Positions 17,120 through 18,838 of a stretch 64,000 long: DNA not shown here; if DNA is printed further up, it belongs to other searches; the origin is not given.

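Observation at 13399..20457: Candidate KduI/KduD-independent route from unsaturated uronates to KDG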

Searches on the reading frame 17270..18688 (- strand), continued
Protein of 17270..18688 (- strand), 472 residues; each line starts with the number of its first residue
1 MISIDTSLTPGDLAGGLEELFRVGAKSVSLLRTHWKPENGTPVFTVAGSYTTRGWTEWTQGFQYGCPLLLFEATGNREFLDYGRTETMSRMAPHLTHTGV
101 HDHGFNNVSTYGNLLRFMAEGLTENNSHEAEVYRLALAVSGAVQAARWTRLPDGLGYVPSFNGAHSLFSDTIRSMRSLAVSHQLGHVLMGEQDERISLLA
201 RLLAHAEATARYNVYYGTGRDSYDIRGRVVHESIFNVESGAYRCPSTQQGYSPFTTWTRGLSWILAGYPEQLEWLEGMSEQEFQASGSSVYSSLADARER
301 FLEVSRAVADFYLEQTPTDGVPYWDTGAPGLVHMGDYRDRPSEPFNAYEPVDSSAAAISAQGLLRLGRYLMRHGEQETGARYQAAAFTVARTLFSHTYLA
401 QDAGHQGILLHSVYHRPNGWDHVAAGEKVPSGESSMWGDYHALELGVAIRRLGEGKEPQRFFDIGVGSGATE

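Call 28: find_related_loci(query=A1, collection=genome_contigs, flank=10000)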
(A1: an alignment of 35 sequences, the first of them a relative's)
Query A1 (472 aa) in genome_contigs; peptide patterns used: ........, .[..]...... (x = any residue, [..] = any of these).
600 stretches matched a pattern (row limit reached: there are more); 599 encode a relative of the query (tblastn E <= 1e-3); the best 80 are kept; 80 distinct loci.
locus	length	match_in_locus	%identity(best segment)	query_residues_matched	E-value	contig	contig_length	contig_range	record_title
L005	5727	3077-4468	70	1-465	0e+0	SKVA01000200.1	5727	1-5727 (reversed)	MAG: Spirochaetaceae bacterium isolate CSSed162cmB_142 CSSed16-2cmB-70331, whole genome shotgun sequence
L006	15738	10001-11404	69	1-465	0e+0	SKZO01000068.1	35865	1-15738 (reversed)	MAG: Spirochaetales bacterium isolate CSSed162cmB_334 CSSed16-2cmB-1425, whole genome shotgun sequence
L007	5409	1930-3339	64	1-465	0e+0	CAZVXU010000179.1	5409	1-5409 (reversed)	MAG TPA_asm: uncultured Spirochaetaceae bacterium isolate binchicken_co8_286 genome assembly, contig: NODE_30377_length_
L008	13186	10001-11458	64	2-464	0e+0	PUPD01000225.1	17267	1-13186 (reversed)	MAG: Spirochaetaceae bacterium isolate B1Sed10_113R1 B1-Sed10-C3638, whole genome shotgun sequence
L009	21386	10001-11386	61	1-462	0e+0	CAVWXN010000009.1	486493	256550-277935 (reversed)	MAG: uncultured delta proteobacterium isolate MFD03804.bin.1.157 genome assembly, contig: contig_34392, whole genome sho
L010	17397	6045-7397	62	1-456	0e+0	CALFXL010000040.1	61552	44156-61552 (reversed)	MAG TPA_asm: uncultured Opitutaceae bacterium isolate SRR4028131_bin.109_CONCOCT_v1.1_MAG genome assembly, contig: ERZ79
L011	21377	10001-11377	62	1-464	0e+0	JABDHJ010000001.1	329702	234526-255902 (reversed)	MAG: Verrucomicrobia bacterium isolate BWOrgControl_Nextera80_MAG4 3300021044.a:Ga0206872_10001, whole genome shotgun se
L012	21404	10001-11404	62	1-464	0e+0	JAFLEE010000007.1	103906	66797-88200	MAG: Spirochaetes bacterium isolate UWPOB_SPIRO2 gnl_X_JIMAPNEF_7, whole genome shotgun sequence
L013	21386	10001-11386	60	1-462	0e+0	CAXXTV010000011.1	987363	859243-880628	MAG: Desulfocapsaceae bacterium isolate 9ac7e68f-4adb-488a-affb-9f10dc14a897 genome assembly, contig: contig_11, whole g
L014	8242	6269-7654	60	1-462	0e+0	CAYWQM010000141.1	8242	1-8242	MAG TPA_asm: uncultured Lentisphaerales bacterium isolate SRP092796_co3_879 genome assembly, contig: NODE_20426_length_8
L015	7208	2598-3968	59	1-462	0e+0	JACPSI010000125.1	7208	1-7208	MAG: Ignavibacteriales bacterium isolate NC_groundwater_701_Ag_S-0.2um_50_10 S36_SO-2_scaffold_348067, whole genome shot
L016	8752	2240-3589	63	1-455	0e+0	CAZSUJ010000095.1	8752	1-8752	MAG TPA_asm: uncultured Chthoniobacter sp. isolate SRP242652_co2_114 genome assembly, contig: NODE_8572_length_8752_cov_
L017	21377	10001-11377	60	1-464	0e+0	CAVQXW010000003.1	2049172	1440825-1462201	MAG: uncultured beta proteobacterium isolate MFD00032.bin.1.60 genome assembly, contig: contig_45151, whole genome shotg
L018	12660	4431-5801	59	1-462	0e+0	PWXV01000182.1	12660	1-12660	MAG: Ignavibacteriales bacterium isolate T3Sed10_11 T3-Sed10-C11124, whole genome shotgun sequence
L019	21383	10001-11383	61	1-464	0e+0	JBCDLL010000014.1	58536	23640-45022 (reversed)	MAG: Verrucomicrobiota bacterium isolate P01_H01_bin.84 k141_352015_length_58536_cov_92.8972, whole genome shotgun seque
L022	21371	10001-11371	61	1-462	0e+0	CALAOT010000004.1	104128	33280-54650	MAG TPA_asm: uncultured Opitutaceae bacterium isolate ERR1022687_bin.54_CONCOCT_v1.1_MAG genome assembly, contig: ERZ175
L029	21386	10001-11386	60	1-462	0e+0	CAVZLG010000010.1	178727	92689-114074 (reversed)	MAG: uncultured delta proteobacterium isolate MFD03804.bin.2.98 genome assembly, contig: contig_23442, whole genome shot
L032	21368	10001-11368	61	2-462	0e+0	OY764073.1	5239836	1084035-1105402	MAG: Candidatus Poribacteria bacterium isolate c0dbee2e-4153-42cb-9392-5991059e4d04 genome assembly, chromosome: 1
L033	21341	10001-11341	62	1-452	0e+0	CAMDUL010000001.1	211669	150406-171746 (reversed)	MAG: Chthoniobacter flavus isolate MiE-14oct19-33 genome assembly, contig: MiE-14oct19-C36, whole genome shotgun sequenc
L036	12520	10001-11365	58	1-462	0e+0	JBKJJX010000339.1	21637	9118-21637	MAG: Bacteroidota bacterium isolate ant_bin.22 S1Ck117_3547271_flag_1_multi_13.0000_len_21637, whole genome shotgun sequ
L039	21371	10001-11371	61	1-462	0e+0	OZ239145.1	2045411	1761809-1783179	Candidatus Methylacidiphilaceae bacterium isolate MiH-22 genome assembly, chromosome: MiH-22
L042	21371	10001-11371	60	1-462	0e+0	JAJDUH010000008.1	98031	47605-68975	MAG: Candidatus Poribacteria bacterium isolate jk18x1bzbins.72 k141_484601, whole genome shotgun sequence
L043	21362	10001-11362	60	2-463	0e+0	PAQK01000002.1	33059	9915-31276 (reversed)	MAG: Gemmatimonadetes bacterium isolate SP138 160728, whole genome shotgun sequence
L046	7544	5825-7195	59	1-462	0e+0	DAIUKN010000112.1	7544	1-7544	MAG TPA_asm: Bacteroidota bacterium isolate CTOTU26107 NODE_7045_length_7544_cov_3.437709, whole genome shotgun sequence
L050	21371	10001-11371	60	2-462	0e+0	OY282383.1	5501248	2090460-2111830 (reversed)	MAG: uncultured Poribacteria bacterium isolate 7c199f84-8048-4b63-b208-6e17c6421a0a genome assembly, chromosome: 1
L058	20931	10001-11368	58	2-462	0e+0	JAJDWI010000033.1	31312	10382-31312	MAG: Candidatus Poribacteria bacterium isolate jk18x25bins.18 k141_127577, whole genome shotgun sequence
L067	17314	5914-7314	59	2-463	0e+0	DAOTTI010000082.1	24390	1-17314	MAG TPA_asm: Chloroflexota bacterium isolate B73_147 k87_523347, whole genome shotgun sequence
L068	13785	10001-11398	58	1-471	0e+0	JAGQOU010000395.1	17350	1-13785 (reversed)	MAG: Planctomycetales bacterium isolate HKST-UBA22 2008_248758, whole genome shotgun sequence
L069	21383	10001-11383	58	1-466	0e+0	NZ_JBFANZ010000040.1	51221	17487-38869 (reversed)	Micromonospora sp. NPDC049679 NPDC049679_104_G3.ctg-0040, whole genome shotgun sequence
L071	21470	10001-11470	55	2-462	0e+0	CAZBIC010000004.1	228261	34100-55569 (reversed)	MAG TPA_asm: uncultured Bifidobacterium sp. isolate SRP302895_co1_406 genome assembly, contig: NODE_88_length_228261_cov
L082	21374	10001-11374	58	1-464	0e+0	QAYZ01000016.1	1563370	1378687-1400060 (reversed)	Spartobacteria bacterium LR76 LR76_contig_4_coverage:, whole genome shotgun sequence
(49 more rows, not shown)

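Call 30: predict_structure(alignment_id=A1)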
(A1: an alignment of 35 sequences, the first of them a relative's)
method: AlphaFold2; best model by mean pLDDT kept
length: 472 residues; sequences in the alignment: 35
mean_pLDDT: 90.2   pTM: 0.93
mean pLDDT of the five models: 90.2, 90.2, 90.0, 88.8, 84.7
residues with pLDDT >= 90: 337; 70-90: 99; 50-70: 27; < 50: 9
segments of 3 or more residues with pLDDT < 50: 468-472
pLDDT, mean of each block of 10 residues (from residue 1): 96 98 98 89 91 70 96 98 95 86 89 97 94 96 94 92 90 95 94 94 97 88 83 88 66 59 96 96 94 97 98 94 70 84 90 95 98 98 99 97 97 72 86 93 98 97 70 29
secondary structure, 60 per line:
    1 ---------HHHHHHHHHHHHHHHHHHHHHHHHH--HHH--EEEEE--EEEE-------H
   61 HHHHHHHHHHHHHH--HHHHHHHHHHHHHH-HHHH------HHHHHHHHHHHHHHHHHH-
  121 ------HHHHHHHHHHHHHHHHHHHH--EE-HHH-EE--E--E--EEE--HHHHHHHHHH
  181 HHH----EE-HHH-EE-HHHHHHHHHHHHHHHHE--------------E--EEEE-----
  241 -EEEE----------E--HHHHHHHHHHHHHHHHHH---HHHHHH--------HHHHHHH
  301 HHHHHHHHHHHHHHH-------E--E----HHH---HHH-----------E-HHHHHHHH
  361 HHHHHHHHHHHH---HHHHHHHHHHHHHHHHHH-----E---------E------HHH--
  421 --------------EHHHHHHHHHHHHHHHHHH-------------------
elements in order: H10-34 E42-46 E49-52 H60-74 H77-90 H92-95 H102-119 H127-146 E166-168 H171-183 H198-213 E232-235 E242-245 H259-276 H280-285 H294-315 H353-372 H376-393 H436-453

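Call 34: fold_search(model_id=the predicted structure, library=pdb)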
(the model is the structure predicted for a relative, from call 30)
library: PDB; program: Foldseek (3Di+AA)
matches with E <= 10: 351; with E <= 0.001: 17
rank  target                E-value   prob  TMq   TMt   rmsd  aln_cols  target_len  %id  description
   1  1vd5                  3.5e-15  1.00  0.67  0.82   4.1       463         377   21  Crystal Structure of Unsaturated Glucuronyl Hydrolase, Responsible for the Degradation of Glycosaminoglycan, from Bacill (released 2004-07-13)
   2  2fv0_A                5.3e-15  1.00  0.67  0.83   4.0       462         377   21  UGL_D88N/dGlcA-Glc-Rha-Glc (released 2006-05-30)
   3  2zzr                  7.4e-15  1.00  0.64  0.75   4.5       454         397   20  Crystal structure of unsaturated glucuronyl hydrolase from Streptcoccus agalactiae (released 2009-04-14)
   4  3wiw                  2.4e-14  1.00  0.67  0.84   4.3       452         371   19  Crystal structure of unsaturated glucuronyl hydrolase specific for heparin (released 2014-01-08)
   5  3anj                  2.6e-12  1.00  0.61  0.76   4.6       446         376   20  Crystal structure of unsaturated glucuronyl hydrolase from Streptcoccus agalactiae (released 2010-10-06)
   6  3wux                  4.7e-12  1.00  0.60  0.74   5.0       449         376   20  Crystal structure of unsaturated glucuronyl hydrolase mutant D115N/K370S from Streptococcus agalactiae (released 2014-05-28)
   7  3ank_A                6.0e-12  1.00  0.60  0.74   5.2       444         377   19  Crystal structure of unsaturated glucuronyl hydrolase mutant D175N from Streptcoccus agalactiae complexed with dGlcA-G (released 2010-10-06)
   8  3ani                  7.3e-12  1.00  0.60  0.73   5.5       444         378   20  Crystal structure of unsaturated glucuronyl hydrolase mutant D175N from Streptcoccus agalactiae (released 2010-10-06)
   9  3vxd_B                3.6e-11  1.00  0.57  0.74   4.9       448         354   18  Crystal structure of unsaturated glucuronyl hydrolase mutant D115N from Streptcoccus agalactiae (released 2012-10-03)
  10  3vxd_C                8.2e-11  1.00  0.59  0.76   4.3       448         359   19  Crystal structure of unsaturated glucuronyl hydrolase mutant D115N from Streptcoccus agalactiae (released 2012-10-03)
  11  3vxd_D                2.7e-10  1.00  0.58  0.77   3.9       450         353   18  Crystal structure of unsaturated glucuronyl hydrolase mutant D115N from Streptcoccus agalactiae (released 2012-10-03)
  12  3vxd_A                2.7e-10  1.00  0.57  0.73   4.9       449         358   18  Crystal structure of unsaturated glucuronyl hydrolase mutant D115N from Streptcoccus agalactiae (released 2012-10-03)
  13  6shm_A                2.1e-05  1.00  0.48  0.63   7.4       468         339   11  An inactive (D136A and D137A) variant of alpha-1,6-mannanase, GH76A of Salegentibacter sp. HEL1_6 in complex with alph (released 2020-09-09)
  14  6y8f_A                3.5e-05  1.00  0.48  0.63   7.5       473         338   11  An inactive (D136N and D137N) variant of alpha-1,6-mannanase, GH76A of Salegentibacter sp. HEL1_6 in complex with alph (released 2021-03-31)
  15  6shd_A                4.2e-05  1.00  0.49  0.65   6.9       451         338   14  Structure of the GH76A alpha-1,6-mannanase from Salegentibacter sp. HEL1_6 (released 2020-08-26)
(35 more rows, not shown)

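Call 35: get_annotated_region(hit=H20, flank=300)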
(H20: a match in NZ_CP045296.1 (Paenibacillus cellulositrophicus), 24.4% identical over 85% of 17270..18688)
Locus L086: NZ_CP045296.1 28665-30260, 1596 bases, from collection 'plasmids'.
description: Paenibacillus cellulositrophicus strain KACC 16577 plasmid unnamed1, complete sequence
organism: Paenibacillus cellulositrophicus (NCBI taxid 562959)
taxonomy: Bacteria; Bacillota; Bacilli; Bacillales; Paenibacillaceae; Paenibacillus; Paenibacillus cellulositrophicus
host: -; source: cell culture,Thai soil; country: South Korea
typing (MOB-suite, as given by PLSDB): non-mobilizable
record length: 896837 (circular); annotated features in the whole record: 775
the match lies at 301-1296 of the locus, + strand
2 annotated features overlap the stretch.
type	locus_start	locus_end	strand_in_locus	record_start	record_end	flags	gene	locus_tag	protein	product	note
CDS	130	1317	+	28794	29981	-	-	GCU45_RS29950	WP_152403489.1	glycoside hydrolase family 88 protein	-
CDS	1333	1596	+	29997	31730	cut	-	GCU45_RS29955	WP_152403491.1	alpha-L-fucosidase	-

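Call 36: get_annotated_region(hit=H12, flank=300)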
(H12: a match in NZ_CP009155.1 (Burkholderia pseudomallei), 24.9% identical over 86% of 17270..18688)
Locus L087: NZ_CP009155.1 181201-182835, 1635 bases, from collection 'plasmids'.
description: Burkholderia pseudomallei strain TSV202 plasmid 1, complete sequence
organism: Burkholderia pseudomallei (NCBI taxid 28450)
taxonomy: Bacteria; Pseudomonadota; Betaproteobacteria; Burkholderiales; Burkholderiaceae; Burkholderia; Burkholderia pseudomallei
host: -; source: environmental sample; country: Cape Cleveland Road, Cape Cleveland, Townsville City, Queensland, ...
typing (MOB-suite, as given by PLSDB): conjugative; replicon rep_cluster_1398; relaxase MOBH; mating-pair formation MPF_T
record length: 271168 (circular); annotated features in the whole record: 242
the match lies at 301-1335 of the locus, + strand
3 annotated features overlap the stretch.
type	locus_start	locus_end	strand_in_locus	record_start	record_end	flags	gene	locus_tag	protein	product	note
CDS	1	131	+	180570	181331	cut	kduD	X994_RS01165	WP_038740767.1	2-dehydro-3-deoxy-D-gluconate 5-dehydrogenase KduD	GO:0000272 - polysaccharide catabolic process [Evidence IEA]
CDS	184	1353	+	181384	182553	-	-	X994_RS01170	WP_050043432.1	glycoside hydrolase family 88 protein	-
CDS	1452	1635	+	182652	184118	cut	-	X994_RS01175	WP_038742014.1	OprD family outer membrane porin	-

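Call 37: get_annotated_region(hit=H9, flank=300)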
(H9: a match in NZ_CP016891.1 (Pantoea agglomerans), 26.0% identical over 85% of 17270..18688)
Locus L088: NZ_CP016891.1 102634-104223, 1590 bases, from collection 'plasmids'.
description: Pantoea agglomerans strain C410P1 plasmid unnamed2, complete sequence
organism: Pantoea agglomerans (NCBI taxid 549)
taxonomy: Bacteria; Pseudomonadota; Gammaproteobacteria; Enterobacterales; Erwiniaceae; Pantoea; Pantoea agglomerans
host: -; source: single cell,lettuce; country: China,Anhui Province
typing (MOB-suite, as given by PLSDB): conjugative; replicon rep_cluster_1441; relaxase MOBF; mating-pair formation MPF_F
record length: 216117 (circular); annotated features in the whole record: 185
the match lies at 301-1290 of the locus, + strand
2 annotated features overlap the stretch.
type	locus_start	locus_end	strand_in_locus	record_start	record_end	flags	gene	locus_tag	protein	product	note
CDS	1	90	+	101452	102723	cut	-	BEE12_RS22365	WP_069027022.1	oligosaccharide MFS transporter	GO:0008643 - carbohydrate transport [Evidence IEA]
CDS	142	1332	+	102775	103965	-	-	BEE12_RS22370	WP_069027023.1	glycoside hydrolase family 88 protein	-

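Call 38: search_solved_structures(query=L086:130-1317:+, max_evalue=1e-10, show_alignments=2)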
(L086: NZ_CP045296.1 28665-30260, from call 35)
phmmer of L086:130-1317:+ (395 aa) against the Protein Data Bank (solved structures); distinct sequences matched with E-value up to 1e-10: 8.
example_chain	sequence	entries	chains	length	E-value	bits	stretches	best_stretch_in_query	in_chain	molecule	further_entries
2zzr_A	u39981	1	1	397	2.5e-117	395.7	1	2-395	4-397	Unsaturated glucuronyl hydrolase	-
3anj_A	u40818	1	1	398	2.5e-117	395.7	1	2-395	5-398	Putative uncharacterized protein gbs1889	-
3wux_A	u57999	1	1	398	8.3e-117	394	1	2-395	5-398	Unsaturated chondroitin disaccharide hydrolase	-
3vxd_A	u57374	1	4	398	1.1e-116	393.6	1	2-395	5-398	Putative uncharacterized protein gbs1889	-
3ani_A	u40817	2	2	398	1.1e-116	393.6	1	2-395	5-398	Putative uncharacterized protein gbs1889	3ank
1vd5_A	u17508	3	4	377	2.2e-102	346.5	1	38-395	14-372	unsaturated glucuronyl hydrolase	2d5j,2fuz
2ahf_A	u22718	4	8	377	9.6e-102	344.4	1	38-395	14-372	unsaturated glucuronyl hydrolase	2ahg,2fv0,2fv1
3wiw_A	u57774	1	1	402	7.3e-47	163.6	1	39-387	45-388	Glycosyl hydrolase family 88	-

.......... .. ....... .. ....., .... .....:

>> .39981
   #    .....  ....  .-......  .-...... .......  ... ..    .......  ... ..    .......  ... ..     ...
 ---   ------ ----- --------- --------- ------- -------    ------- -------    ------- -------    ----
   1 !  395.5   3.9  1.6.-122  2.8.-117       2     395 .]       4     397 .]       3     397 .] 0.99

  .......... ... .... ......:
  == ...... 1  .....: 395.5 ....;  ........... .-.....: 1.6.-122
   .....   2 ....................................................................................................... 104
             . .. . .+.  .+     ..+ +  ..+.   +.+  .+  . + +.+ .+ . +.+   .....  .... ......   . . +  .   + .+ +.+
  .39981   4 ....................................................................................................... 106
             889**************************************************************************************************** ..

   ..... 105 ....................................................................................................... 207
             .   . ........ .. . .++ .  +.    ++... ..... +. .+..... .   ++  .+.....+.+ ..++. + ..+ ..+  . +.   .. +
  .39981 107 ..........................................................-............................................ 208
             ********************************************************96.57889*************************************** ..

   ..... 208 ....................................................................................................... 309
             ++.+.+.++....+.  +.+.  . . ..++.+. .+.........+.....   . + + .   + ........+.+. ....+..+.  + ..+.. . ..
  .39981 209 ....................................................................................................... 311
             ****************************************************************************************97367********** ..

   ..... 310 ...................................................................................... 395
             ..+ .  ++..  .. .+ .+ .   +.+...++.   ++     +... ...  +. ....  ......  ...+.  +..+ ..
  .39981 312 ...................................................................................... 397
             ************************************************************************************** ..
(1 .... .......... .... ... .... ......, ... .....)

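Call 46: search_protein_families(library=pfam, proteins=[L033:11374-11832:+, L039:11275-11826:+, L033:9017-9985:+, L033:7512-8423:-, L033:14683-15561:+, L033:16102-17511:-, L039:14725-16149:+, L039:8296-9174:-], max_evalue=0.01)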
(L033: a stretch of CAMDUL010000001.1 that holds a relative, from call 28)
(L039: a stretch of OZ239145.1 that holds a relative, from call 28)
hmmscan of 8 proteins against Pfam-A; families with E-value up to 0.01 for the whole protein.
L033:11374-11832:+ (152 aa): 8 families
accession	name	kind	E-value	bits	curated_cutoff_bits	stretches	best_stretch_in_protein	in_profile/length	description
PF07883.17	Cupin_2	-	2.5e-19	69.2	27.2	1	39-108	2-70/70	Cupin domain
PF01050.24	MannoseP_isomer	-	3.6e-07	30.8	23.6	1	32-107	25-100/116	Mannose-6-phosphate isomerase C-terminal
PF00190.28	Cupin_1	-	7.5e-06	26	22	1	35-110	33-115/151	Cupin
PF02311.25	AraC_binding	-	7.8e-06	26.1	21.1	1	49-127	16-94/135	AraC-like ligand binding domain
PF05899.18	Cupin_3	-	1.5e-05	25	23.5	1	40-90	10-60/74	EutQ-like cupin domain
PF16867.11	DMSP_lyase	-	2.1e-05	24.8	27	1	22-102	82-160/162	Dimethlysulfonioproprionate lyase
PF21621.3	MPI_cupin_dom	-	0.0002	21.7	27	1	34-90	10-63/79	Mannose-6-phosphate isomerase, cupin domain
PF11699.14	CENP-C_C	-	0.0029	18.3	29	1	34-107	11-84/85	Mif2/CENP-C like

L039:11275-11826:+ (183 aa): 8 families
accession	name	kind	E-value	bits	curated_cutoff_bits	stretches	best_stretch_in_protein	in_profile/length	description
PF07883.17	Cupin_2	-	3e-19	68.9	27.2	1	76-144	3-70/70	Cupin domain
PF01050.24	MannoseP_isomer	-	2.6e-06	28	23.6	1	68-143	25-100/116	Mannose-6-phosphate isomerase C-terminal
PF00190.28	Cupin_1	-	7.9e-06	26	22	1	58-145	12-114/151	Cupin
PF16867.11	DMSP_lyase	-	2.4e-05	24.5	27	1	29-138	57-160/162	Dimethlysulfonioproprionate lyase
PF02311.25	AraC_binding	-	0.00016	21.8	21.1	1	86-163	17-94/135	AraC-like ligand binding domain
PF21621.3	MPI_cupin_dom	-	0.00023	21.5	27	1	68-126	8-63/79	Mannose-6-phosphate isomerase, cupin domain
PF05899.18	Cupin_3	-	0.00033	20.7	23.5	1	76-125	10-59/74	EutQ-like cupin domain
PF11699.14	CENP-C_C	-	0.0038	17.9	29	1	69-143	10-84/85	Mif2/CENP-C like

L033:9017-9985:+ (322 aa): 3 families
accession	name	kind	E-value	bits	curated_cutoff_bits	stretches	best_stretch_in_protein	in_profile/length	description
PF13561.12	adh_short_C2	-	3.1e-45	155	27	1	70-317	1-235/236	Enoyl-(Acyl carrier protein) reductase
PF00106.31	adh_short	-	4.5e-37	127.9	26.6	1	65-267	2-190/195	short chain dehydrogenase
PF08659.16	KR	-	3.8e-07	30.6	22.6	1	66-191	3-125/180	KR domain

L033:7512-8423:- (303 aa): 0 families

L033:14683-15561:+ (292 aa): 0 families

L033:16102-17511:- (469 aa): 0 families

L039:14725-16149:+ (474 aa): 2 families
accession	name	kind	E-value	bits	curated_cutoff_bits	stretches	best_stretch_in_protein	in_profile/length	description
PF07690.21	MFS_1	-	9.1e-19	68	33.4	2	305-456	22-170/347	Major Facilitator Superfamily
PF13347.12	MFS_2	-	4.4e-07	29.2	27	1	72-394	23-339/427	MFS/sugar transport protein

L039:8296-9174:- (292 aa): 4 families
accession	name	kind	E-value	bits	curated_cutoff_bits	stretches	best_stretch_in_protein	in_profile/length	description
PF12833.13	HTH_18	-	4e-15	56.3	33.6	1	215-292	1-79/80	Helix-turn-helix domain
PF00165.29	HTH_AraC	-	6.9e-13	48.8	26.6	1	254-292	5-42/42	Bacterial regulatory helix-turn-helix proteins, AraC family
PF07883.17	Cupin_2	-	8.7e-13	48.2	27.2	1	57-121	5-69/70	Cupin domain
PF02311.25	AraC_binding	-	3e-08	33.9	21.1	1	61-112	14-65/135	AraC-like ligand binding domain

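Call 54: search_solved_structures(query=L033:11374-11832:+, max_evalue=0.01)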
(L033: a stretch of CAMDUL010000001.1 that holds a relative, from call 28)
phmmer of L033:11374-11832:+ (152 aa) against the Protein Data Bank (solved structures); distinct sequences matched with E-value up to 0.01: 35.
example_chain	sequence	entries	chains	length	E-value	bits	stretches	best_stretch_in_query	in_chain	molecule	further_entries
4e2g_A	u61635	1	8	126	3.9e-08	36.6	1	26-97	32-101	Cupin 2 conserved barrel domain protein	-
5zbe_A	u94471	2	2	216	3.2e-07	33.6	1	43-105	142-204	Cupin domain protein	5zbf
2gu9_A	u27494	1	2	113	9.9e-07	32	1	46-112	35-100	tetracenomycin polyketide synthesis protein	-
3h50_A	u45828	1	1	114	9.9e-07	32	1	46-112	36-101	Tetracenomycin polyketide synthesis protein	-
1sq4_A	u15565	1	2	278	4.1e-06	30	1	32-103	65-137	Glyoxylate-induced Protein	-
1v70_A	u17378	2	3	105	5.8e-06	29.5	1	42-110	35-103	probable antibiotics synthesis protein | hypothetical protein TTHA0104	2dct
5cu1_A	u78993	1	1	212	7.9e-06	29.1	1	22-105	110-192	DMSP lyase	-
2d40_A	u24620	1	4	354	1.5e-05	28.1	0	24-102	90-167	putative gentisate 1,2-dioxygenase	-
1o4t_A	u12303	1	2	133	2.8e-05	27.3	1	44-106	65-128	putative oxalate decarboxylase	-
2vqa_A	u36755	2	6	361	3.3e-05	27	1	39-110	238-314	SLL1358 PROTEIN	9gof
5uqp_A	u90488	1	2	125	6.8e-05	26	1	31-108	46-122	Cupin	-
6a53_A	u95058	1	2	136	0.00023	24.3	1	34-108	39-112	Novel protein with potential Cupin domain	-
6a55_A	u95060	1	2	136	0.00024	24.2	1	34-108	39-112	Novel protein with potential Cupin domain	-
5tfz_A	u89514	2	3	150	0.00028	24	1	34-108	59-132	dimethylsulfoniopropionate lyase DddK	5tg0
2uy8_A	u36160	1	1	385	0.0011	22.1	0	35-108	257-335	OXALATE DECARBOXYLASE OXDC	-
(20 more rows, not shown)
